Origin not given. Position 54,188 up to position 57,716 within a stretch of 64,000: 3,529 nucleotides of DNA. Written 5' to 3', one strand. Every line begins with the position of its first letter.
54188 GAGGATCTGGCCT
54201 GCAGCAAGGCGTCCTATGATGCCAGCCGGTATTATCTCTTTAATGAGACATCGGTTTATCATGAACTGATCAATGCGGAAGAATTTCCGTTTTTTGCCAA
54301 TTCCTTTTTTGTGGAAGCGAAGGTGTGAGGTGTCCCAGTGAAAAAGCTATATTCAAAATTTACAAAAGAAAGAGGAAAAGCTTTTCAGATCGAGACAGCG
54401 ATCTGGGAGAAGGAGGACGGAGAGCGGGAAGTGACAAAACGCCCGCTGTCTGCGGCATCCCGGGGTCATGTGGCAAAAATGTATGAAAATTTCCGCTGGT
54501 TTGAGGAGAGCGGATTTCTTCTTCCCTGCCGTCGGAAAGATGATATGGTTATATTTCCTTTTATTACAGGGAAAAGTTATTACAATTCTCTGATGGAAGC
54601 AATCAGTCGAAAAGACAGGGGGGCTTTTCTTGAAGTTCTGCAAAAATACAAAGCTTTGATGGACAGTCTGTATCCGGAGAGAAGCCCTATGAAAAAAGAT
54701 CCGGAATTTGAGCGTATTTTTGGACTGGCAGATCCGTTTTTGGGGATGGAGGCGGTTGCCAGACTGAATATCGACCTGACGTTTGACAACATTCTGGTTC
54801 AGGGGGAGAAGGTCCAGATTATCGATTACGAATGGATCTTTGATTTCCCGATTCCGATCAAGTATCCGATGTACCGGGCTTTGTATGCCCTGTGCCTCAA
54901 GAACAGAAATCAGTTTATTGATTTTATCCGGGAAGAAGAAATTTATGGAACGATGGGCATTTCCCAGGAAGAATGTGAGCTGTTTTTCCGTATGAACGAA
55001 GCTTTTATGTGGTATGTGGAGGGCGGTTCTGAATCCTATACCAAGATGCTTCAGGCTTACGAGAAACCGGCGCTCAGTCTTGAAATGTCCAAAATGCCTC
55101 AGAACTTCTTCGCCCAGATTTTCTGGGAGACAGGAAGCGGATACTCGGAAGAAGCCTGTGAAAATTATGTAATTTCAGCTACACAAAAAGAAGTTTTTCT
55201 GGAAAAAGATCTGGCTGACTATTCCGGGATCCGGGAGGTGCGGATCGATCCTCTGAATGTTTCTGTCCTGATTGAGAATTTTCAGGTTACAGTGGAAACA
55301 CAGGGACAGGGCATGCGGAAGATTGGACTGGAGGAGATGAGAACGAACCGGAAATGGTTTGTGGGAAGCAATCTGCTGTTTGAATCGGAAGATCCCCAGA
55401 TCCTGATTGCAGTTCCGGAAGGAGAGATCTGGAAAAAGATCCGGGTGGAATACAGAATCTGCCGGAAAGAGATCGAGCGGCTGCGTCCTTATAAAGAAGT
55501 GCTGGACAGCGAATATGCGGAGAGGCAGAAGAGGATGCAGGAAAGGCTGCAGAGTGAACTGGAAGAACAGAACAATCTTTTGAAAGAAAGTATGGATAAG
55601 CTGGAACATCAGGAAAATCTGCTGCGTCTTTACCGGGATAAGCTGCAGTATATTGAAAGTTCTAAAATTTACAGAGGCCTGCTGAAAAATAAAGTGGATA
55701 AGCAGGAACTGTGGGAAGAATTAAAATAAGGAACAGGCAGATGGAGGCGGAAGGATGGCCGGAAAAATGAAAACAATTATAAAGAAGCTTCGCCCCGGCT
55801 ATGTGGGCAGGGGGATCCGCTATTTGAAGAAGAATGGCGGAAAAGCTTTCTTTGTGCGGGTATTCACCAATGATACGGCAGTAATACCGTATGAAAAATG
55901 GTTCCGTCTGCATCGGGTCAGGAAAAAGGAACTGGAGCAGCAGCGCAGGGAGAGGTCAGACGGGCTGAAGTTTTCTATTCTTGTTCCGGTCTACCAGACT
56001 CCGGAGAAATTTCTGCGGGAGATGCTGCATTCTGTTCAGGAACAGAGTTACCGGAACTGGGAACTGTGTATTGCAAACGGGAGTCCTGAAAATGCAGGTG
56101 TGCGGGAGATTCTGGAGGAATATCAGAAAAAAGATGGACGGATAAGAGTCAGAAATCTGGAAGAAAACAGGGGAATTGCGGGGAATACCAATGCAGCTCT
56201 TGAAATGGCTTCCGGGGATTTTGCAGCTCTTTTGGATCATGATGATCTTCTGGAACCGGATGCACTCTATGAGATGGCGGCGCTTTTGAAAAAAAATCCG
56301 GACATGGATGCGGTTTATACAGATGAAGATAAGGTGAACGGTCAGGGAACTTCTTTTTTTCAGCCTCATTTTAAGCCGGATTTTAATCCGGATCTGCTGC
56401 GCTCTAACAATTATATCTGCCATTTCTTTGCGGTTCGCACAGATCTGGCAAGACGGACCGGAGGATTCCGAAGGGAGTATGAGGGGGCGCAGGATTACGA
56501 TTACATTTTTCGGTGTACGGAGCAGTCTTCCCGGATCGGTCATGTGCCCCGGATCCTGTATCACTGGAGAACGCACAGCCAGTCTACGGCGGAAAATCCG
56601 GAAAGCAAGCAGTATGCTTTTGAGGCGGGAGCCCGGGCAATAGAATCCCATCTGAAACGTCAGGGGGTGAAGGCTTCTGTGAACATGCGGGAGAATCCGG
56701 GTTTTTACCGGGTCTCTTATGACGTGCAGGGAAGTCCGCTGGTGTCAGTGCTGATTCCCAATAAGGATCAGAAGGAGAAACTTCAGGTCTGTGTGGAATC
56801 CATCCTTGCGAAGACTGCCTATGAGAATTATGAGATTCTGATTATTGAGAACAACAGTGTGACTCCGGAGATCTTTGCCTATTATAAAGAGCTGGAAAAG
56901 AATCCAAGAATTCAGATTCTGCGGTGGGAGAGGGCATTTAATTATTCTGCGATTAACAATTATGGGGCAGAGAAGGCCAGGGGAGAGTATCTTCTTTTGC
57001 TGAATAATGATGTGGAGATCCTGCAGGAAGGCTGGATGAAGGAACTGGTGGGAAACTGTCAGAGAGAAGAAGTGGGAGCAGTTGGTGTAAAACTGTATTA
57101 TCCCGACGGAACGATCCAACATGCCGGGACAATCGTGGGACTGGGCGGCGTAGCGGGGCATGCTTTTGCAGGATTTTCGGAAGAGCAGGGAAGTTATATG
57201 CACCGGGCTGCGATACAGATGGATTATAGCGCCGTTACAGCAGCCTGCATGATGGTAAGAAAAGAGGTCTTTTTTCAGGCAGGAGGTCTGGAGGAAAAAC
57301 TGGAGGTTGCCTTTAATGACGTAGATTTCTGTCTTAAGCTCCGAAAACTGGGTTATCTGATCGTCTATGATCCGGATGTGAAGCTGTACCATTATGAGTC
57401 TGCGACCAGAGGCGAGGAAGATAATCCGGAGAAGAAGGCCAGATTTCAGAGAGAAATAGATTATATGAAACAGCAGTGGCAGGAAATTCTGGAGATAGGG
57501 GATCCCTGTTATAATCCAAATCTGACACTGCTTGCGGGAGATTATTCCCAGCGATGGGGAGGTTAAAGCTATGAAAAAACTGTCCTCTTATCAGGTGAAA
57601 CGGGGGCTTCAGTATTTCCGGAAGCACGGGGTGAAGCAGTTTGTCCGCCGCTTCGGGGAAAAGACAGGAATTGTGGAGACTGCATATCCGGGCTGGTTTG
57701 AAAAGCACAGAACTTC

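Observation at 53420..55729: Split WbdD-like chain terminator (methyltransferase, then kinase-like protein with coiled coil) in a Gram-positive LCP-linked glycopolymer locus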

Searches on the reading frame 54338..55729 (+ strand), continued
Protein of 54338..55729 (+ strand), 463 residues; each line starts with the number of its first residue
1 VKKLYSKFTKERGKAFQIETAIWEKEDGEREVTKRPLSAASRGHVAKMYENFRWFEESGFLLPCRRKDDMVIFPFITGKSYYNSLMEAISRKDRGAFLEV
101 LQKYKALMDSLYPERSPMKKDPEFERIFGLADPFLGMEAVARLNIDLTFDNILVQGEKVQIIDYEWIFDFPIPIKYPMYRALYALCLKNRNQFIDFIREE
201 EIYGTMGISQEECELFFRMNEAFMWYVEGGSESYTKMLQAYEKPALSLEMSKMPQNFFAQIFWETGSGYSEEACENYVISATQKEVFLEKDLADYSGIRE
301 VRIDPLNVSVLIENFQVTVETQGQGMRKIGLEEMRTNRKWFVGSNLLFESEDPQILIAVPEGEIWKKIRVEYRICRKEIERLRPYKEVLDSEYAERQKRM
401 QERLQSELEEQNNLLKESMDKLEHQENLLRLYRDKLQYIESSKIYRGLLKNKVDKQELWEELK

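Call 32: find_related_loci(query=A2, collection=genome_contigs, flank=10000)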
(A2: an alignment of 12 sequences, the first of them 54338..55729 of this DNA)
Query A2 (463 aa) in genome_contigs; peptide patterns used: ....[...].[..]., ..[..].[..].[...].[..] (x = any residue, [..] = any of these).
406 stretches matched a pattern; 266 encode a relative of the query (tblastn E <= 1e-3); the best 80 are kept; 80 distinct loci.
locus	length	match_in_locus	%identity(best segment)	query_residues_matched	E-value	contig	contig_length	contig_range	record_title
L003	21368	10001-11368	41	1-463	6e-114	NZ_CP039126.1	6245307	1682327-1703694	Blautia producta strain DSM 2950 chromosome, complete genome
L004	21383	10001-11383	39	1-462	6e-105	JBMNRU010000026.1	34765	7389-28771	MAG: Lachnospiraceae bacterium isolate SBF912SR2HQ0062 scaffold_4893_c1, whole genome shotgun sequence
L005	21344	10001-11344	40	1-463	1e-101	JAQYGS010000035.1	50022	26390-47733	MAG: Clostridia bacterium isolate SUG1929 k141_232241, whole genome shotgun sequence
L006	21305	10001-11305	35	1-445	4e-79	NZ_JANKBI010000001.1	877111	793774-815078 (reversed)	Murimonas intestini strain DSM 26524 NODE_1_length_877111_cov_8.313215, whole genome shotgun sequence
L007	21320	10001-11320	35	1-454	2e-74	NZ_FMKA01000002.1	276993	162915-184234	Anaerobium acetethylicum strain GluBS11, whole genome shotgun sequence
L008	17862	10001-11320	35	1-446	1e-70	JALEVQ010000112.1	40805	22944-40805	MAG: Robinsoniella sp. isolate SUG377 k141_3036563, whole genome shotgun sequence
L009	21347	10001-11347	32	1-455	4e-67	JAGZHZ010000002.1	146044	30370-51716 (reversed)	MAG: Clostridiales bacterium isolate L3_130_000G1_dasL3_130_000G1_metabat.metabat.2 L3_130_000G1_scaffold_105, whole gen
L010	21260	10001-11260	34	1-455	8e-67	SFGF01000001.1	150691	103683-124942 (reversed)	MAG: Lachnospiraceae bacterium isolate W0P45.013 Contig12, whole genome shotgun sequence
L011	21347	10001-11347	33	1-455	1e-66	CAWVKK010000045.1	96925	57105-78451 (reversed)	MAG: uncultured Eubacteriales bacterium isolate metabat2_coassembly_bwa.931 MAG genome assembly, contig: k87_3169101, wh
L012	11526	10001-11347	32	1-455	1e-64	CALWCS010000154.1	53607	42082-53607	MAG: uncultured Lachnospiraceae bacterium isolate E0_FAY__bin155 genome assembly, contig: E0_FAY__k127_1944478, whole ge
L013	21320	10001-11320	32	1-446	2e-64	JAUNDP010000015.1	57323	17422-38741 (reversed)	MAG: Eubacteriales bacterium isolate S23M_St_10 NODE_163_length_57323_cov_14.231141, whole genome shotgun sequence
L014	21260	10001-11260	33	1-455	3e-64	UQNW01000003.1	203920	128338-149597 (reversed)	uncultured Roseburia sp. isolate UMGS472 genome assembly, contig: NODE_22_length_203920_cov_55.668722, whole genome shot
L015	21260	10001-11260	33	1-455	5e-64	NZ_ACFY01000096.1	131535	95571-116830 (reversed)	Roseburia inulinivorans DSM 16841 R_inulinivorans-1.0.1_Cont437.1, whole genome shotgun sequence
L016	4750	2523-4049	28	2-461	3e-61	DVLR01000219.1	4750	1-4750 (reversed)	MAG TPA_asm: Candidatus Merdenecus merdavium isolate CHK160-2840 CHK160__C176929_L4750_ERR2241953, whole genome shotgun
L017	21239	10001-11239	32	1-455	9e-58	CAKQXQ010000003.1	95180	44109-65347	MAG: uncultured Roseburia sp. isolate REFINED_METABAT215_TOP10_CONTIGS_1500_ASSEMBLY_K77_MERGED__Hadza_MoBio_hadza-E-H_A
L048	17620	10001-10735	36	4-249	1e-28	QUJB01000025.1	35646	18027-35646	Clostridium sp. AM30-24 AM30-24.Scaf25, whole genome shotgun sequence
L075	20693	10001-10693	33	5-229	2e-25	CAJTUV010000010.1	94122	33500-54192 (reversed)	MAG TPA_asm: uncultured Hungatella sp. isolate MGBC108684 genome assembly, contig: MGBC108684.10, whole genome shotgun s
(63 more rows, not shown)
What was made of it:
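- Tried and rejected: It was repeated with 12 sequences (call 32).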

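Call 71: search_protein_representatives(alignment_id=A1)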
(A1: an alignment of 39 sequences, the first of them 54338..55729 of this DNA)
Query: 39 sequences, 459 profile positions. Proteins with E-value up to 0.001 (for the whole library): 3968; up to 1e-10: 2720; up to 1e-30: 1724. The best 150 are listed.
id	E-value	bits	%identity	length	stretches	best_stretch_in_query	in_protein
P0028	1.6e-165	567.9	-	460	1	2-455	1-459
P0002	1.6e-163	561.4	-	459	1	2-451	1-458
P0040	2.9e-152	524.2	-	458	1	2-452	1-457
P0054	2.7e-149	514.5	-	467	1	2-451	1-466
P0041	3.1e-144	497.8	-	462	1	2-453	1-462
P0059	2.6e-143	494.8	-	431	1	2-445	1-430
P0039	1.2e-142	492.5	-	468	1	2-452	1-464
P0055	4.3e-141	487.4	-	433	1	2-450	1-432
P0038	7.3e-141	486.7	-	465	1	2-451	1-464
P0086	7.1e-140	483.4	-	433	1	2-448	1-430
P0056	1.1e-135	469.6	-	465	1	2-451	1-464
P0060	1.2e-135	469.5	-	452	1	2-425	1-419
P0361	1.9e-135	468.8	-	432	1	2-449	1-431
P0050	4.0e-134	464.5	-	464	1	2-452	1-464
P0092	8.6e-133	460.1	-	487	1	2-447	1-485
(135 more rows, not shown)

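Call 77: search_protein_families(library=pfam, proteins=[P0098, L075:9173-13093:+, L048:9923-13099:+], max_evalue=0.001)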
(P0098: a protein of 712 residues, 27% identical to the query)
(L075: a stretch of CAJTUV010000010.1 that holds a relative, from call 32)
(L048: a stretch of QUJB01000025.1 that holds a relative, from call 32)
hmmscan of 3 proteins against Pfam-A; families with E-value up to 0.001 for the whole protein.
P0098 (712 aa): 6 families
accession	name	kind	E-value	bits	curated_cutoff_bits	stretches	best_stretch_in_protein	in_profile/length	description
PF08242.18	Methyltransf_12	-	4.3e-08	34.2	30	1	75-173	1-98/98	Methyltransferase domain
PF13489.12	Methyltransf_23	-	4.3e-08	33.5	27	1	63-231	14-162/164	Methyltransferase domain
PF08241.18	Methyltransf_11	-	1e-06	29.7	21.2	1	75-175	1-95/95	Methyltransferase domain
PF13649.12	Methyltransf_25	-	6.9e-06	27.1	27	1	75-171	2-97/97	Methyltransferase domain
PF00398.26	RrnaAD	-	5.2e-05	22.9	24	1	60-134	20-94/263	Ribosomal RNA adenine dimethylase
PF05891.18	Methyltransf_PK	-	9.9e-05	22.4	27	0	69-175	54-159/218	AdoMet dependent proline di-methyltransferase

L075:9173-13093:+ (1307 aa): 7 families
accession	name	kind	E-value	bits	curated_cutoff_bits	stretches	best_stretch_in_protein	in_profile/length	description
PF00535.33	Glycos_transf_2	-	7.8e-25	88.2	23.3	1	671-795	1-128/168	Glycosyl transferase family 2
PF13692.12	Glyco_trans_1_4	-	5.2e-20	72.6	27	1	1131-1273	3-141/142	Glycosyl transferases group 1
PF13641.12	Glyco_tranf_2_3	-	1.7e-08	35.2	27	1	668-881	1-213/230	Glycosyltransferase like family 2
PF13712.12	Glyco_tranf_2_5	-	2.5e-05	24.5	27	1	735-869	43-177/210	Glycosyltransferase like family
PF00534.26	Glycos_transf_1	-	2.6e-05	24.3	26.4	1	1171-1284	49-168/172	Glycosyl transferases group 1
PF13506.12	Glyco_transf_21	-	6.6e-05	22.9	21.7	1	735-872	20-147/174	Glycosyl transferase family 21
PF10111.15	Glyco_tranf_2_2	-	6.9e-05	22.9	27.3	1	671-859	1-196/276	Glycosyltransferase like family 2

L048:9923-13099:+ (1059 aa): 9 families
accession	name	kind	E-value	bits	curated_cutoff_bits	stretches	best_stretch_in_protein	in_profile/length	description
PF00535.33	Glycos_transf_2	-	1.7e-27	96.8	23.3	1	424-547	1-127/168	Glycosyl transferase family 2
PF13692.12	Glyco_trans_1_4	-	1.8e-22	80.5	27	1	884-1021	3-142/142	Glycosyl transferases group 1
PF13641.12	Glyco_tranf_2_3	-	2.1e-10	41.5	27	1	421-635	1-214/230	Glycosyltransferase like family 2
PF13712.12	Glyco_tranf_2_5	-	1.5e-09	38.3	27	1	488-628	43-183/210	Glycosyltransferase like family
PF00534.26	Glycos_transf_1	-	4.3e-08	33.3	26.4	1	880-1034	13-171/172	Glycosyl transferases group 1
PF10111.15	Glyco_tranf_2_2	-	2.9e-07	30.7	27.3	1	424-616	1-200/276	Glycosyltransferase like family 2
PF13506.12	Glyco_transf_21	-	1e-06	28.8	21.7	1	488-625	20-147/174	Glycosyl transferase family 21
PF13524.12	Glyco_trans_1_2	-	4.1e-06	27.2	25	1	911-1044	9-137/144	Glycosyl transferase-like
PF13632.12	Glyco_trans_2_3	-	4.6e-06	27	27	1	501-663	1-140/198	Glycosyl transferase family group 2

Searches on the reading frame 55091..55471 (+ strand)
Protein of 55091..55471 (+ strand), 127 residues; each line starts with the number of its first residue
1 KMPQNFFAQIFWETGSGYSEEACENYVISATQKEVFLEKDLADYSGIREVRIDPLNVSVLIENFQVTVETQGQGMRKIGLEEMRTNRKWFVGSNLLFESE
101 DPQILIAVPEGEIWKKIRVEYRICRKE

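Call 63: predict_structure(alignment_id=A4)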
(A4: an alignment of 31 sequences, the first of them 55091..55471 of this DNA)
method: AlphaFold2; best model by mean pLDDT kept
length: 127 residues; sequences in the alignment: 31
mean_pLDDT: 94.5   pTM: 0.87
mean pLDDT of the five models: 94.5, 94.1, 93.6, 93.2, 92.5
residues with pLDDT >= 90: 110; 70-90: 15; 50-70: 2; < 50: 0
segments of 3 or more residues with pLDDT < 50: none
pLDDT, mean of each block of 10 residues (from residue 1): 86 92 95 98 94 97 98 95 93 92 97 97 96
secondary structure, 60 per line:
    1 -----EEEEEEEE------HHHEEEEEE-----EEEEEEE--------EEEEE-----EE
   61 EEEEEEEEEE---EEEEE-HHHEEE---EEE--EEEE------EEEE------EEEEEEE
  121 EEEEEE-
elements in order: E6-13 E23-28 E34-40 E49-53 E59-70 E74-78 E83-85 E89-91 E94-97 E104-107 E114-126
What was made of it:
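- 55091..55471 (+): ORF B residues 252-378: 11-strand beta-sandwich with invariant R302-x-D304-P305, N337 and D352-P353-Q354. Candidate glycan-binding module. Stand-alone AF2 model, pLDDT 94.5, pTM 0.87 (call 63).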

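Call 65: fold_search(model_id=the predicted structure, library=pdb)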
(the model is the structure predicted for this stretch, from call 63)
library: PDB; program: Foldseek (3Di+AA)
matches with E <= 10: 594; with E <= 0.001: 0
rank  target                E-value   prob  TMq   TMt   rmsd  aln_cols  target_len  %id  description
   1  6l4m                  5.5e-02  0.15  0.18  0.09  15.5       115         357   13  Crystal structure of vicilin from Solanum lycopersicum (tomato) (released 2019-12-04)
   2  7qoj_F                8.0e-02  0.85  0.35  0.21   7.3       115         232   11  Tail barrel assembly of the phicrAss001 virion with C12 symmetry imposed (released 2023-03-29)
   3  3ibm_A                1.3e-01  0.08  0.17  0.15  17.2       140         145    5  CRYSTAL STRUCTURE OF cupin 2 domain-containing protein Hhal_0468 FROM Halorhodospira halophila (released 2009-07-28)
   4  4itc                  1.6e-01  0.25  0.31  0.25  14.2       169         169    8  Crystal Structure Analysis of the K1 Cleaved Adhesin domain of Lys-gingipain (Kgp) from Porphyromonas gingivalis W83 (released 2013-09-25)
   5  7u1h_C                1.9e-01  0.08  0.17  0.08  14.6       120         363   10  Crystal structure of Lens culinaris vicilin (released 2022-03-09)
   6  7qoj_E                2.2e-01  0.77  0.36  0.22   6.0       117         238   11  Tail barrel assembly of the phicrAss001 virion with C12 symmetry imposed (released 2023-03-29)
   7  8pdz_A                2.4e-01  0.15  0.23  0.25  10.6       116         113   11  Recombinant Ena3A L-Type endospore appendages (released 2023-11-08)
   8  6v7l_A                2.4e-01  0.08  0.17  0.09  17.0       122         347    9  The structure of the P212121 crystal form of canavalin at 173 K (released 2020-02-19)
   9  3ggl                  2.7e-01  0.14  0.21  0.18  14.3       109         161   13  X-Ray Structure of the C-terminal domain (277-440) of Putative chitobiase from Bacteroides thetaiotaomicron. Northeast S (released 2009-03-31)
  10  1nt0_A                2.8e-01  0.25  0.28  0.17   9.5       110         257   12  Crystal structure of the CUB1-EGF-CUB2 region of MASP2 (released 2003-05-20)
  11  4bxf_B                3.9e-01  0.08  0.21  0.10  17.3       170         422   12  60S ribosomal protein L27A histidine hydroxylase (MINA53 Y209C) in complex with MN(II), 2-oxoglutarate (2OG) and 60S r (released 2014-05-14)
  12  9f4b_F2               3.9e-01  0.06  0.17  0.06  18.5       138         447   12  Pre-assembled baseplate cup of Klebsiella phage KP1 variant vB_Kpn_Lilla1 (released 2025-05-14)
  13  6f39_A                4.1e-01  0.28  0.30  0.17  11.2       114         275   10  C1r homodimer CUB1-EGF-CUB2 (released 2018-01-24)
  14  6f1c_C                4.3e-01  0.14  0.26  0.14  13.3       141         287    8  C1rC1s complex (released 2018-01-17)
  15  1xe8_A                4.3e-01  0.11  0.23  0.17  16.0       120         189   11  Crystal structure of the YML079w protein from Saccharomyces cerevisiae reveals a new sequence family of the jelly roll (released 2005-01-11)
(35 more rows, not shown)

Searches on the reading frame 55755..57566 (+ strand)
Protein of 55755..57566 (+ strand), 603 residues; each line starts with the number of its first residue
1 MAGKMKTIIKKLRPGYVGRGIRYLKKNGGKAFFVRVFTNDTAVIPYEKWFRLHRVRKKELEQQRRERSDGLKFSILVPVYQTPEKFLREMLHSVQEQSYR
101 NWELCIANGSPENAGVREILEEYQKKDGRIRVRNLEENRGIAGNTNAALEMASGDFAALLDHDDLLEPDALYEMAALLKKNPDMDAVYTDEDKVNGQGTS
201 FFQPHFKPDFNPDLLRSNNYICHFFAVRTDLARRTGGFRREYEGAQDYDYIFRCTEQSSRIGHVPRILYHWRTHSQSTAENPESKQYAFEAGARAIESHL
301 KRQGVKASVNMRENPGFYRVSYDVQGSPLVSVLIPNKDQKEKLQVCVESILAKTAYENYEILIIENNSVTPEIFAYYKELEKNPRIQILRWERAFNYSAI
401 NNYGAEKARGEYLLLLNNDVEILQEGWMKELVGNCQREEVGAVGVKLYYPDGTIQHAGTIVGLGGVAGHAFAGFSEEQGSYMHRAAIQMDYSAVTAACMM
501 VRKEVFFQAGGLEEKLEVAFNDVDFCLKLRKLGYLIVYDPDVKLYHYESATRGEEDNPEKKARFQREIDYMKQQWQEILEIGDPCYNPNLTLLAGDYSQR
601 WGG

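Call 7: search_protein_families(library=pfam, proteins=[window:55755-57566:+], max_evalue=0.01)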
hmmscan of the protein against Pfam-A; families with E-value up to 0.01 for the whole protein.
window:55755-57566:+ (603 aa): 6 families
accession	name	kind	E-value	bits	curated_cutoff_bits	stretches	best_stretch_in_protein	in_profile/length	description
PF00535.33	Glycos_transf_2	-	4.3e-50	170.3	23.3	2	74-226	1-158/168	Glycosyl transferase family 2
PF13641.12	Glyco_tranf_2_3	-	1.7e-24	87.5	27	2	73-265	3-205/230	Glycosyltransferase like family 2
PF10111.15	Glyco_tranf_2_2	-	1.7e-14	54.4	27.3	2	74-274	1-220/276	Glycosyltransferase like family 2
PF13632.12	Glyco_trans_2_3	-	2.3e-07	31.3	27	1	158-270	3-120/198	Glycosyl transferase family group 2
PF13712.12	Glyco_tranf_2_5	-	6.6e-05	23.2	27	1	366-538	8-179/210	Glycosyltransferase like family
PF13506.12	Glyco_transf_21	-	0.0011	18.9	21.7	0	393-535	13-143/174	Glycosyl transferase family 21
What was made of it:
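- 55755..57566 (+): 603-aa two-module GT2 glycosyltransferase. PF00535 twice, E 4e-50 (call 7).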

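Call 8: search_protein_families(library=ncbifam, proteins=[window:55755-57566:+], max_evalue=0.01)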
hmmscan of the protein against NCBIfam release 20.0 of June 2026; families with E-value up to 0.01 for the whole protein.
window:55755-57566:+ (603 aa): 21 families
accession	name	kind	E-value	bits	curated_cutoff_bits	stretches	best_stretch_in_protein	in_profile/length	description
NF038299.1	EPS_HpsN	equivalog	2.5e-31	108.8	425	2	328-565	1-239/317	hormogonium polysaccharide biosynthesis glycosyltransferase HpsN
TIGR03965.1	mycofact_glyco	equivalog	6.4e-31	107.7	280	2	327-546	73-280/467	mycofactocin biosynthesis glycosyltransferase MftF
NF047683.1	TeichurnBiosyTuaG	equivalog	1.6e-29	103.3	400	2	73-200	8-132/252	teichuronic acid biosynthesis protein TuaG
TIGR03937.1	PgaC_IcaA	equivalog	1.9e-26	93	422.3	2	52-188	25-160/407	poly-beta-1,6-N-acetyl-D-glucosamine synthase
NF050050.1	ProtGlycPglI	equivalog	3.7e-23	82.4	500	2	72-175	3-105/306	GalNAc(5)-diNAcBac-PP-undecaprenol beta-1,3-glucosyltransferase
NF007482.0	PRK10073.1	equivalog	4.4e-22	78.5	423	2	70-190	5-121/334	glycosyltransferase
NF053739.1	GlytfEpsEBac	equivalog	2.4e-19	69.4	450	2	72-272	2-203/265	glycosyltransferase EpsE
NF041875.1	EPS_EpsD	equivalog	1.6e-16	60.6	370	2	330-423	1-93/325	exopolysaccharide biosynthesis glycosyltransferase EpsD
NF041394.1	GtaseAglG_Halo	equivalog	5.2e-16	58.8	440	2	73-176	3-105/304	glucosyl-dolichyl phosphate glucuronosyltransferase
TIGR03111.1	glyc2_xrt_Gpos1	hypoth_equivalog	5.7e-16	58.3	363.95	2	70-187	48-165/439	TIGR03111 family XrtG-associated glycosyltransferase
NF007453.0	PRK10018.1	equivalog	1e-14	54.9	382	2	73-254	8-189/280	colanic acid biosynthesis glycosyltransferase WcaA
TIGR04017.1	WcaA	equivalog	4.9e-14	52.6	495.75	2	74-254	8-188/279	colanic acid biosynthesis glycosyltransferase WcaA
TIGR01556.1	rhamnosyltran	subfamily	1.5e-13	50.6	200.55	1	355-546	18-200/281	rhamnosyltransferase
TIGR04283.1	glyco_like_mftF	equivalog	4.4e-13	49.3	182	2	330-540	1-180/221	TIGR04283 family arsenosugar biosynthesis glycosyltransferase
NF038302.1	EPS_HpsE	equivalog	4.8e-13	48.7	300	1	72-186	2-119/307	hormogonium polysaccharide biosynthesis glycosyltransferase HpsE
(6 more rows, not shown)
